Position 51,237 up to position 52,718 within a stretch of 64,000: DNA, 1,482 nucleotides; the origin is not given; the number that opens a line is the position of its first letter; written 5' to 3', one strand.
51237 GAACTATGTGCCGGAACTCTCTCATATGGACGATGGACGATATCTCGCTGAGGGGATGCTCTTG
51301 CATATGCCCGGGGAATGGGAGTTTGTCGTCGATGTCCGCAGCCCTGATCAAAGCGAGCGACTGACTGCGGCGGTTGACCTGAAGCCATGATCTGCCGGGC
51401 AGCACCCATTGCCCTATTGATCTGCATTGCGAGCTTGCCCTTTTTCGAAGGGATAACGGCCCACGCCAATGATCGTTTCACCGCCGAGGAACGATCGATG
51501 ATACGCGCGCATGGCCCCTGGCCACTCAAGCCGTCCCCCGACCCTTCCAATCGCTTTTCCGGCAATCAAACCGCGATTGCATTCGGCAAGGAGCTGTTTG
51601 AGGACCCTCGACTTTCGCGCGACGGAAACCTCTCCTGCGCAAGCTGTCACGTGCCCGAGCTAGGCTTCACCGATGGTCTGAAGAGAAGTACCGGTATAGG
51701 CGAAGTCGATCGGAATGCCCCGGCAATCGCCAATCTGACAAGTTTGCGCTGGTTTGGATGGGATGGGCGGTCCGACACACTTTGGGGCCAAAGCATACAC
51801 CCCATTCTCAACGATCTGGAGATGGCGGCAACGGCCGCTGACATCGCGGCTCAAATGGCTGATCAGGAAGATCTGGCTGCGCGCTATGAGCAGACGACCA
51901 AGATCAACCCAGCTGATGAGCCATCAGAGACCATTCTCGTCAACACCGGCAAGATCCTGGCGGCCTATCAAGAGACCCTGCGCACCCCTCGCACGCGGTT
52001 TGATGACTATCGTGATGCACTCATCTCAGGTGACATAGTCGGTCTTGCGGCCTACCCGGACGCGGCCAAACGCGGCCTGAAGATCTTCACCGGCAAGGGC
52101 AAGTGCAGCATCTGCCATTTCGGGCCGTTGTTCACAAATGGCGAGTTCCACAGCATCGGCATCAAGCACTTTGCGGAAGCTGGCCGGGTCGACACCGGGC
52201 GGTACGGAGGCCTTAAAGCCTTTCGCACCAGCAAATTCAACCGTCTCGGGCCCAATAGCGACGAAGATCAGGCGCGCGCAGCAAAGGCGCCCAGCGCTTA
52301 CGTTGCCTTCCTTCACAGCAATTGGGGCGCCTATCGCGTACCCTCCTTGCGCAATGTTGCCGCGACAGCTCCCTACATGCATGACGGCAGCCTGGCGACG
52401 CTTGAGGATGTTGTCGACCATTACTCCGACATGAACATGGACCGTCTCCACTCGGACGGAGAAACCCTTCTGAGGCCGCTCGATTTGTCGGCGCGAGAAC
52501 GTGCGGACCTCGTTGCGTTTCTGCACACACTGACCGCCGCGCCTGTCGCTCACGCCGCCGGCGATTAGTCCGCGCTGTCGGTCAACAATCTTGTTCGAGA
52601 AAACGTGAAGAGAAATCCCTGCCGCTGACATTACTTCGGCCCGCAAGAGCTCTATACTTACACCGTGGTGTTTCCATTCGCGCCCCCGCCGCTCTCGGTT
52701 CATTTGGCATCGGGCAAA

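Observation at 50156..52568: Translationally coupled amidohydrolase, YtkA-like and MauG/MbnH-type diheme enzyme: candidate undescribed periplasmic protein-modification or copper system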

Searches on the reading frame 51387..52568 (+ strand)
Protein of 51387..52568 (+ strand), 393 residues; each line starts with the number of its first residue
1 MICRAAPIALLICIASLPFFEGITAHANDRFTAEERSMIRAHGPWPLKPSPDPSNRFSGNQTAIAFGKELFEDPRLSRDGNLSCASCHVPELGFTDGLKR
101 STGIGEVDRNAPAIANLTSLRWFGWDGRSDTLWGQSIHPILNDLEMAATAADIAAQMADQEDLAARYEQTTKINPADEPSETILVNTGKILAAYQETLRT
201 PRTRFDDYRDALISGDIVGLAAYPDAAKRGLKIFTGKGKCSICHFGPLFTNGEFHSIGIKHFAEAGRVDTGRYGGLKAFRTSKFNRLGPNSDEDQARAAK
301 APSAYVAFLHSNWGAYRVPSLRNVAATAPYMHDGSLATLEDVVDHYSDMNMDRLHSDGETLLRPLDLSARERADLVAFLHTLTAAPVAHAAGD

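Call 3: search_protein_families(library=pfam, proteins=[window:51387-52568:+], max_evalue=0.01)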
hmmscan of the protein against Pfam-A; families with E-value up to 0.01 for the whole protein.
window:51387-52568:+ (393 aa): 3 families
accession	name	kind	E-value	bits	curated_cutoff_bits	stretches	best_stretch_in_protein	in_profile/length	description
PF03150.19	CCP_MauG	-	1.3e-37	130.1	25.6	1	63-209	3-144/149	Di-haem cytochrome c peroxidase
PF21419.2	RoxA-like_Cyt-c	-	7e-06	25.9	26.7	1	315-344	1-30/39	RoxA-like, cytochrome c-like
PF00034.26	Cytochrom_C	-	0.00045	21.9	21.3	0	67-126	4-42/90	Cytochrome c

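Call 4: search_protein_families(library=ncbifam, proteins=[window:51387-52568:+], max_evalue=0.01)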
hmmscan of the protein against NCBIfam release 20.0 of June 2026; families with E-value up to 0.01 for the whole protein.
window:51387-52568:+ (393 aa): 8 families
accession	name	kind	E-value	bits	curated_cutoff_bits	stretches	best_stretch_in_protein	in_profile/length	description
TIGR03791.1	TTQ_mauG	equivalog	1.4e-53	182.1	443.85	2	64-268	6-200/291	tryptophan tryptophylquinone biosynthesis enzyme MauG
TIGR04039.1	MXAN_0977_Heme2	hypoth_equivalog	7.2e-45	153.5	362.85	1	62-385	10-324/336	MbnH family di-heme enzyme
TIGR03981.2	SAM_quin_mod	hypoth_equivalog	1.6e-30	106.3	340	3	157-273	201-316/411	His-Xaa-Ser system-associated MauG-like protein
NF052341.1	hydrazine_gamma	equivalog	1.1e-09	37.7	625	1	224-381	194-338/339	hydrazine synthase subunit gamma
NF040606.1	CytoC_perox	subfamily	3.5e-07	29.8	150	1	61-343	295-453/524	di-heme-cytochrome C peroxidase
NF052342.1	hydrazine_BC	exception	8e-06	24.3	1250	1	225-380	546-688/690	hydrazine synthase subunit beta-gamma fusion subunit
NF051462.1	RoxC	equivalog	4.2e-05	21.9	900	1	315-353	652-690/812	putative rubber dioxygenase RoxC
NF050034.1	RoxB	equivalog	0.0013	17.4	900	0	315-348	480-513/652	rubber dioxygenase RoxB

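Call 6: search_solved_structures(query=window:51387-52565:+, max_evalue=0.001, show_alignments=4)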
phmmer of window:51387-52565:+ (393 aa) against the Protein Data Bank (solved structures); distinct sequences matched with E-value up to 0.001: 30.
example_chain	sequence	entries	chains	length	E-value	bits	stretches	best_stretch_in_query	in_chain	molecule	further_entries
6e1c_A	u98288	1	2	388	5.4e-30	107.8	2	312-384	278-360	Di-heme enzyme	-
9qdt_A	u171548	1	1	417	3.4e-28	101.8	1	44-276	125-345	Probable cytochrome c peroxidase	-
1iqc_A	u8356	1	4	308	2.2e-27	99.2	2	63-264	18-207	di-heme peroxidase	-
3o5c_A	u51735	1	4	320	4.7e-26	94.8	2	64-262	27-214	Cytochrome c551 peroxidase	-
2c1u_A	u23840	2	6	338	4.4e-25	91.6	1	63-276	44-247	DI-HAEM CYTOCHROME C PEROXIDASE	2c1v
4aal_A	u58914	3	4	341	1.5e-22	83.3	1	36-273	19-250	CYTOCHROME C551 PEROXIDASE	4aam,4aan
1eb7_A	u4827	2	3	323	1.5e-22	83.2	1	63-277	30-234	CYTOCHROME C551 PEROXIDASE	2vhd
4aao_A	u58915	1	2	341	1.9e-22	82.9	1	36-273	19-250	CYTOCHROME C551 PEROXIDASE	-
1zzh_A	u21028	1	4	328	5.3e-22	81.4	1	57-263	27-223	cytochrome c peroxidase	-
1nml_A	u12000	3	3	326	1e-21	80.5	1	54-260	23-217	di-haem cytochrome c peroxidase | Cytochrome c peroxidase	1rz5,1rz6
3hq6_A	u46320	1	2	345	2.2e-21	79.4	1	28-259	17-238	Cytochrome c551 peroxidase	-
3hq9_A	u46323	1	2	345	3.1e-21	79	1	28-259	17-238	Cytochrome c551 peroxidase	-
3rn0_A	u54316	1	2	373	6.6e-21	77.9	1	63-260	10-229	Methylamine utilization protein MauG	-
3hq8_A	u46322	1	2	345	8e-21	77.6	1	28-259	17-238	Cytochrome c551 peroxidase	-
4y5r_A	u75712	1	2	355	1.6e-20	76.6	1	63-260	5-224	Methylamine utilization protein MauG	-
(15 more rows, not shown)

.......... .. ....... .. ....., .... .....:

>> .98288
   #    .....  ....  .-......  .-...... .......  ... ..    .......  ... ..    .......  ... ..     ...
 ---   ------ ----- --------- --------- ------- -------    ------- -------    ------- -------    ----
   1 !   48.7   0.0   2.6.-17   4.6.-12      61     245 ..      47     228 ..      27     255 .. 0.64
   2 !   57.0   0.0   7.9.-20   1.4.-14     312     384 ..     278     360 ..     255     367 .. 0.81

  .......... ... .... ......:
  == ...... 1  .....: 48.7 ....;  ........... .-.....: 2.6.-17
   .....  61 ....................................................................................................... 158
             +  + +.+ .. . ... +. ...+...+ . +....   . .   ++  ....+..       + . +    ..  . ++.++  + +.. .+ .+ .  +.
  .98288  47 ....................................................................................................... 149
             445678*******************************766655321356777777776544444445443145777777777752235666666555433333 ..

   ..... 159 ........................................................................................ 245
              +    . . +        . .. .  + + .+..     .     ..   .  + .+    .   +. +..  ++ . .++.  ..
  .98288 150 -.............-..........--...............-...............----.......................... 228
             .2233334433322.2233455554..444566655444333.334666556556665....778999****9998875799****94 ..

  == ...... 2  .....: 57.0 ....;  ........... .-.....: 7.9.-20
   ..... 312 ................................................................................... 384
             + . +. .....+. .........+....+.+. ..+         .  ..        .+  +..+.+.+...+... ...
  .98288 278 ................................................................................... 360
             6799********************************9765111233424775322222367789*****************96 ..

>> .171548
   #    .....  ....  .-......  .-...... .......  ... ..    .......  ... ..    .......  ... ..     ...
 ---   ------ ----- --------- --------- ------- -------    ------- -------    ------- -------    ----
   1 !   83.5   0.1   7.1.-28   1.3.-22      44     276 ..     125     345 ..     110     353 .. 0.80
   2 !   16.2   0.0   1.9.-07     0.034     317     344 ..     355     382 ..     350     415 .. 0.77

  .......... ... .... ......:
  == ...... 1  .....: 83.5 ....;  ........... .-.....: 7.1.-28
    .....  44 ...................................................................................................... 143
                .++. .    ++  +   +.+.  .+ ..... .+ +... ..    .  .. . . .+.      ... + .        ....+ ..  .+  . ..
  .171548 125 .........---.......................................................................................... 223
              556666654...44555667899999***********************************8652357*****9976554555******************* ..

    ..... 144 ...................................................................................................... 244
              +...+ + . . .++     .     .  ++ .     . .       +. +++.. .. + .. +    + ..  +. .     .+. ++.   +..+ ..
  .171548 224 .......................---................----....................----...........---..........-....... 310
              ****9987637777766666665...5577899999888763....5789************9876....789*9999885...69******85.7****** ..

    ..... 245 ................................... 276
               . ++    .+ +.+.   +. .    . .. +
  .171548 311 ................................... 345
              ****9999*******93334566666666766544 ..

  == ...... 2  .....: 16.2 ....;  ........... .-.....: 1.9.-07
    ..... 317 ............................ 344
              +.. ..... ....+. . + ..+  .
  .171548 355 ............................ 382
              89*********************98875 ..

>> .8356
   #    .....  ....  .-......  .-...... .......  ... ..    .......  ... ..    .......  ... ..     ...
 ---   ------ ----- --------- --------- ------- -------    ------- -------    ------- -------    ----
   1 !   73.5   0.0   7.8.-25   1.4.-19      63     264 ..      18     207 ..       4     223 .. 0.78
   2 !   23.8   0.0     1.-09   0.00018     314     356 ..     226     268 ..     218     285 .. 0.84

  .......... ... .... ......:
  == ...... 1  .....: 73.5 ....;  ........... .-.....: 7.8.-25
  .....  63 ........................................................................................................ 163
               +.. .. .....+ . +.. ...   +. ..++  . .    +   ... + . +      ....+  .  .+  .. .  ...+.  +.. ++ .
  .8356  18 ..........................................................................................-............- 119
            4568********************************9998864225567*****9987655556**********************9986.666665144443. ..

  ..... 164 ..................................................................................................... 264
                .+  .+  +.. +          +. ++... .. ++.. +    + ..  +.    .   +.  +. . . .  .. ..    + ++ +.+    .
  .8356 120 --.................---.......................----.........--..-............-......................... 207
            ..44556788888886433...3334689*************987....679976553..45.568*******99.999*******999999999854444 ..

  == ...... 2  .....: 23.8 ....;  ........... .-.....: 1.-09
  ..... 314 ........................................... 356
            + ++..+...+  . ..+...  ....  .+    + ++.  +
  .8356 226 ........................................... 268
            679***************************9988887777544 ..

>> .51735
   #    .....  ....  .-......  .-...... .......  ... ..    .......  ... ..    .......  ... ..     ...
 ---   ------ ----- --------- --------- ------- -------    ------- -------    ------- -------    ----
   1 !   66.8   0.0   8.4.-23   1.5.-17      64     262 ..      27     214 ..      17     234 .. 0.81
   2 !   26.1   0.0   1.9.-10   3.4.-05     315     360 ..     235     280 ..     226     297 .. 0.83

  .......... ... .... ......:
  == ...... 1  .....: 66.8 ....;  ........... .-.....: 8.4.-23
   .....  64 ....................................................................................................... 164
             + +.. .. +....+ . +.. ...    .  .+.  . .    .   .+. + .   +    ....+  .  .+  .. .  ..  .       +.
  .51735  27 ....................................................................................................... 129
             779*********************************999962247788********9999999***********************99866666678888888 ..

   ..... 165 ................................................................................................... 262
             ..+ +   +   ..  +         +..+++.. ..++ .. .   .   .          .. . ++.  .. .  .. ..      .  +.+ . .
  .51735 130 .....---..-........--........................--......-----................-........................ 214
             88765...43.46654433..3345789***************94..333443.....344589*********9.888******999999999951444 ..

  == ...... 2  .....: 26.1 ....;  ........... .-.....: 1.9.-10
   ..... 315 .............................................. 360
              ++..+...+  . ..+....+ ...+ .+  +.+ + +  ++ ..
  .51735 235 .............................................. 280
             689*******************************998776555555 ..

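Call 9: find_homologous_proteins(query=window:51387-52565:+, max_evalue=1e-20)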
Query window:51387-52565:+ (393 aa): 5494 proteins with E <= 1e-20 among 8000 candidates; the best 120 are listed.
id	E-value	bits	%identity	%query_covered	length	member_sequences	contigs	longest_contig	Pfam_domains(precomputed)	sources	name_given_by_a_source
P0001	7.4e-230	781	87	100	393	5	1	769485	PF03150.20,PF21419.3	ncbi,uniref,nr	ncbi:cytochrome-c peroxidase [Roseibium polysiphoniae]|uniref:Cytochrome c domain-containing protein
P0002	5.2e-217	738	90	91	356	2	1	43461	PF03150.20,PF21419.3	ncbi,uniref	ncbi:cytochrome c peroxidase [Roseibium polysiphoniae]|uniref:cytochrome-c peroxidase n=1 Tax=Roseib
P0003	1.4e-182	625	75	91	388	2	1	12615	PF03150.20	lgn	-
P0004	4.3e-158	544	65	91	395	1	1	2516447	PF03150.20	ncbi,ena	-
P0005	3.1e-156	538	100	60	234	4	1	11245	PF03150.20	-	-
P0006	1.4e-152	526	63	97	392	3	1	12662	PF03150.20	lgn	-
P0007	2.8e-149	515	61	96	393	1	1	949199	PF03150.20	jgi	jgi:cytochrome c peroxidase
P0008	5.0e-137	475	60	91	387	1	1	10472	PF03150.20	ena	-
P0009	2.5e-136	473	60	91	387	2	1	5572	PF03150.20,PF00034.27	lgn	-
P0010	6.4e-136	471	58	93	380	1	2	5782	PF03150.20,PF00034.27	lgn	-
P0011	6.5e-136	471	54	97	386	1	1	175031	PF03150.20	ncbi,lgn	ncbi:MAG: cytochrome c peroxidase [Pseudomonadota bacterium]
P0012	2.3e-131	456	57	97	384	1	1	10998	PF03150.20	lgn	-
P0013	2.3e-131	456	56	97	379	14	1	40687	PF03150.20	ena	-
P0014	3.2e-130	453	57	90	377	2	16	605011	PF03150.20,PF00034.27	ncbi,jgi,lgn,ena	-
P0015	3.3e-130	453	58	96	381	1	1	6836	PF03150.20,PF21419.3,PF00034.27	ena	-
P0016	4.0e-130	452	58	92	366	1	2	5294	PF03150.20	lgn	-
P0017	4.4e-130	452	58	92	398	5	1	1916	PF03150.20,PF00034.27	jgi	jgi:cytochrome c peroxidase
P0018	8.8e-130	451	57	92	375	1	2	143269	PF03150.20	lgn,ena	-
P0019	1.1e-129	451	57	92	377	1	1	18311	PF03150.20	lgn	-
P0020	1.5e-129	450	56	97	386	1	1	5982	PF03150.20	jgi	-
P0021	1.6e-129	450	53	96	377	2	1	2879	PF03150.20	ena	-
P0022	3.5e-129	449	58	91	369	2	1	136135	PF03150.20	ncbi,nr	ncbi:MAG TPA: cytochrome c peroxidase [Alphaproteobacteria bacterium]|nr:cytochrome c peroxidase [Al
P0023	4.9e-129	449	56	92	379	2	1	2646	PF03150.20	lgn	-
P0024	9.9e-129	448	58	91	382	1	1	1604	PF03150.20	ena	-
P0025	2.9e-128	446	56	92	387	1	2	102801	PF03150.20,PF00034.27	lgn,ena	-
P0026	8.1e-128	445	58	90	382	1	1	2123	PF03150.20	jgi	-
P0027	1.0e-127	444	54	91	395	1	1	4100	PF03150.20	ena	-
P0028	1.2e-127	444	57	91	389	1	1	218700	PF03150.20,PF21419.3,PF00034.27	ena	-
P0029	2.0e-127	443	57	91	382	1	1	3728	PF03150.20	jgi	jgi:cytochrome c peroxidase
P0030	2.8e-127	443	55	96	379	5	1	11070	PF03150.20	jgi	jgi:cytochrome c peroxidase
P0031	5.6e-127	442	56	90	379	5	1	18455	PF03150.20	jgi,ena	jgi:cytochrome c peroxidase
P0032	6.8e-127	442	57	90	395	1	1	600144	PF03150.20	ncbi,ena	-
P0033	7.0e-127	442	57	91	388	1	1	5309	PF03150.20,PF00034.27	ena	-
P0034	8.3e-127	441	55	91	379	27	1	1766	PF03150.20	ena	-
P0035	9.4e-127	441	57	91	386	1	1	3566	PF03150.20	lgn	-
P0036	9.5e-127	441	55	91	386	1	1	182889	PF03150.20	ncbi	-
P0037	1.0e-126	441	58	89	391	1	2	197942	PF03150.20,PF00034.27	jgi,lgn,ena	-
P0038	1.1e-126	441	56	92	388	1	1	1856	PF03150.20,PF00034.27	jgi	jgi:cytochrome c peroxidase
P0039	1.2e-126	441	56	90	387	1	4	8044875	PF03150.20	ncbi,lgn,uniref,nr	ncbi:MAG: hypothetical protein ETSY2_14905 [Candidatus Entotheonella gemina]|uniref:Cytochrome c dom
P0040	1.5e-126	441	56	91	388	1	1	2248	PF03150.20,PF00034.27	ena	-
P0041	2.6e-126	440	56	90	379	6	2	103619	PF03150.20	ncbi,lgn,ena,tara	tara:strand:- start:2207 stop:3346 length:1140 start_codon:yes stop_codon:yes gene_type:complete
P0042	2.7e-126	440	56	93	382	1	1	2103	PF03150.20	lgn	-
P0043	2.9e-126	440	57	91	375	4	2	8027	PF03150.20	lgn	-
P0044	2.9e-126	440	54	95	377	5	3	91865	PF03150.20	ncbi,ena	-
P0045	2.9e-126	440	54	96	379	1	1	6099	PF03150.20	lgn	-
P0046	3.5e-126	439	55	90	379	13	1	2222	PF03150.20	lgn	-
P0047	3.5e-126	439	52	98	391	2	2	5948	PF03150.20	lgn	-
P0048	3.5e-126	439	55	90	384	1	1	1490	PF03150.20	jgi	-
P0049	3.7e-126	439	58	90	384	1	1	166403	PF03150.20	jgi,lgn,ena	-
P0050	4.4e-126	439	55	90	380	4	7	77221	PF03150.20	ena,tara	tara:strand:+ start:5072 stop:6214 length:1143 start_codon:yes stop_codon:yes gene_type:complete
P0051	4.4e-126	439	58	91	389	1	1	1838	PF03150.20,PF21419.3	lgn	-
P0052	4.5e-126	439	58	91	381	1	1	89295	PF03150.20,PF00034.27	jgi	jgi:cytochrome c peroxidase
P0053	4.5e-126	439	58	90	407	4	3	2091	PF03150.20,PF00034.27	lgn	-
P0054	4.6e-126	439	58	91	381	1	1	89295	PF03150.20,PF00034.27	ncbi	-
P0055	7.0e-126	438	53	98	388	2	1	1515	PF03150.20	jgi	jgi:cytochrome c peroxidase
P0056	7.4e-126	438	55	92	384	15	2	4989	PF03150.20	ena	-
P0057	8.4e-126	438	55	90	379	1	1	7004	PF03150.20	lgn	-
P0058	1.0e-125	438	53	97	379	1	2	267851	PF03150.20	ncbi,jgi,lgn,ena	ncbi:MAG: cytochrome c peroxidase [Paracoccaceae bacterium]|jgi:cytochrome c peroxidase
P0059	1.1e-125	438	54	90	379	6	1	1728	PF03150.20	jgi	jgi:cytochrome c peroxidase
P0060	1.2e-125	438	58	92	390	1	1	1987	PF03150.20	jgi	jgi:cytochrome c peroxidase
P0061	1.3e-125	437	56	90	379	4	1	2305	PF03150.20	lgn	-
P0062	1.4e-125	437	56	91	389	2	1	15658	PF03150.20,PF00034.27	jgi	jgi:cytochrome c peroxidase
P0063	1.5e-125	437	57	89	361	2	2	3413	PF03150.20,PF21419.3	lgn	-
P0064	1.8e-125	437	54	95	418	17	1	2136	PF03150.20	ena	-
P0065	1.8e-125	437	54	95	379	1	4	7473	PF03150.20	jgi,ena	jgi:cytochrome c peroxidase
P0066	1.9e-125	437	55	90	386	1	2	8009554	PF03150.20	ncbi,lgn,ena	-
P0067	2.1e-125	437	56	90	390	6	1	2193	PF03150.20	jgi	jgi:cytochrome c peroxidase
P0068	2.4e-125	437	54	91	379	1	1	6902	PF03150.20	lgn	-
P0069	3.1e-125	436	55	95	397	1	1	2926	PF03150.20,PF00034.27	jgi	-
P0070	4.1e-125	436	54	97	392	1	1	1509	PF03150.20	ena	-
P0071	4.7e-125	436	57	89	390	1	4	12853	PF03150.20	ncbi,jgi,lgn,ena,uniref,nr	ncbi:MAG: hypothetical protein FJZ47_06990 [Candidatus Tectomicrobia bacterium]|uniref:Cytochrome c 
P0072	4.9e-125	436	56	90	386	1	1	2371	PF03150.20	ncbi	-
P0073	5.7e-125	435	56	90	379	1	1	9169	PF03150.20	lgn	-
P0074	5.9e-125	435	57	90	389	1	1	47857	PF03150.20,PF00034.27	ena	-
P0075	7.8e-125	435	56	91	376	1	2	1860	PF03150.20,PF21419.3,PF00034.27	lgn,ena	-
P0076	7.9e-125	435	53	96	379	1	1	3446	PF03150.20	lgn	-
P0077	8.2e-125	435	55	90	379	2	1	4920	PF03150.20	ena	-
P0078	8.3e-125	435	53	95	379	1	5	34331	PF03150.20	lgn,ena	-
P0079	8.4e-125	435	58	90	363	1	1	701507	PF03150.20,PF00034.27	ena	-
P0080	8.6e-125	435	56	91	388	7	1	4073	PF03150.20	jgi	jgi:cytochrome c peroxidase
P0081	9.6e-125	435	55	90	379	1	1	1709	PF03150.20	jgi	jgi:cytochrome c peroxidase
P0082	9.6e-125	435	56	88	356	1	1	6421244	PF03150.20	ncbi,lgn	-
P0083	1.0e-124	435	58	92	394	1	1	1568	PF03150.20,PF21419.3,PF00034.27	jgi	jgi:cytochrome c peroxidase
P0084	1.1e-124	434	52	96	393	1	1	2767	PF03150.20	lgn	-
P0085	1.1e-124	434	55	90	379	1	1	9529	PF03150.20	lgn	-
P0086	1.2e-124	434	55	90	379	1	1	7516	PF03150.20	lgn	-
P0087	1.2e-124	434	53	97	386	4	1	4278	PF03150.20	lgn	-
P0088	1.3e-124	434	56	90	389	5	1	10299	PF03150.20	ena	-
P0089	1.3e-124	434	53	97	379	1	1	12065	PF03150.20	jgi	jgi:cytochrome c peroxidase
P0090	1.3e-124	434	56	91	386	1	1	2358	PF03150.20,PF21419.3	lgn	-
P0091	1.4e-124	434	56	90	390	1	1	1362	PF03150.20,PF13442.12,PF00034.27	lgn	-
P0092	1.4e-124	434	55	91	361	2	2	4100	PF03150.20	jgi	jgi:cytochrome c peroxidase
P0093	1.4e-124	434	56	90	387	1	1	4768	PF03150.20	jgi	jgi:cytochrome c peroxidase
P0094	1.9e-124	434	55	90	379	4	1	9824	PF03150.20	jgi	jgi:cytochrome c peroxidase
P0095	2.1e-124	433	54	91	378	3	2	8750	PF03150.20,PF00034.27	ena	-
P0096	2.1e-124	433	55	90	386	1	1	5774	PF03150.20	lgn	-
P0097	2.5e-124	433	57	91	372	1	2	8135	PF03150.20,PF21419.3,PF00034.27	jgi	jgi:cytochrome c peroxidase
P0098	2.6e-124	433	56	90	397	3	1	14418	PF03150.20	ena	-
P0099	2.6e-124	433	54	91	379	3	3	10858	PF03150.20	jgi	jgi:cytochrome c peroxidase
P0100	2.6e-124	433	57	90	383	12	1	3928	PF03150.20,PF00034.27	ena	-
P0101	2.9e-124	433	55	90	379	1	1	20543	PF03150.20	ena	-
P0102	3.0e-124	433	56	90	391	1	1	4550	PF03150.20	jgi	jgi:cytochrome c peroxidase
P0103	3.2e-124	433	56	90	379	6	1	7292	PF03150.20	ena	-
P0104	3.6e-124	433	53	95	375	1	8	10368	PF03150.20,PF00034.27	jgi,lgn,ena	jgi:cytochrome c peroxidase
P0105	3.6e-124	433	57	91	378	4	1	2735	PF03150.20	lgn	-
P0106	3.9e-124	433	56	90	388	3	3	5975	PF03150.20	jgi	jgi:cytochrome c peroxidase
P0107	4.1e-124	432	56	91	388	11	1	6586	PF03150.20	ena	-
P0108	4.2e-124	432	55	90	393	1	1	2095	PF03150.20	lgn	-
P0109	4.6e-124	432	55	97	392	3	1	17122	PF03150.20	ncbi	-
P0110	4.8e-124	432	55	90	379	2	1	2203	PF03150.20,PF00034.27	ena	-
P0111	4.9e-124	432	57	91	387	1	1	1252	PF03150.20,PF00034.27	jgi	jgi:cytochrome c peroxidase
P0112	6.6e-124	432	56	90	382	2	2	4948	PF03150.20,PF00034.27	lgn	-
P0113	7.1e-124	432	56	90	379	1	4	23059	PF03150.20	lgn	-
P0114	8.2e-124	432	52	97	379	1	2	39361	PF03150.20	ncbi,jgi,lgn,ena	jgi:cytochrome c peroxidase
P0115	9.0e-124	431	58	91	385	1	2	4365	PF03150.20,PF00034.27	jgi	jgi:cytochrome c peroxidase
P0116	9.0e-124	431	55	91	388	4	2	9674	PF03150.20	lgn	-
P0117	9.2e-124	431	55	90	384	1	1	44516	PF03150.20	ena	-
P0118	9.2e-124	431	54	90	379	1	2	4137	PF03150.20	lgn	-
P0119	9.7e-124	431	56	93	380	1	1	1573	PF03150.20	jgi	jgi:cytochrome c peroxidase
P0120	1.0e-123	431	56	91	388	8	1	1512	PF03150.20,PF00034.27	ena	-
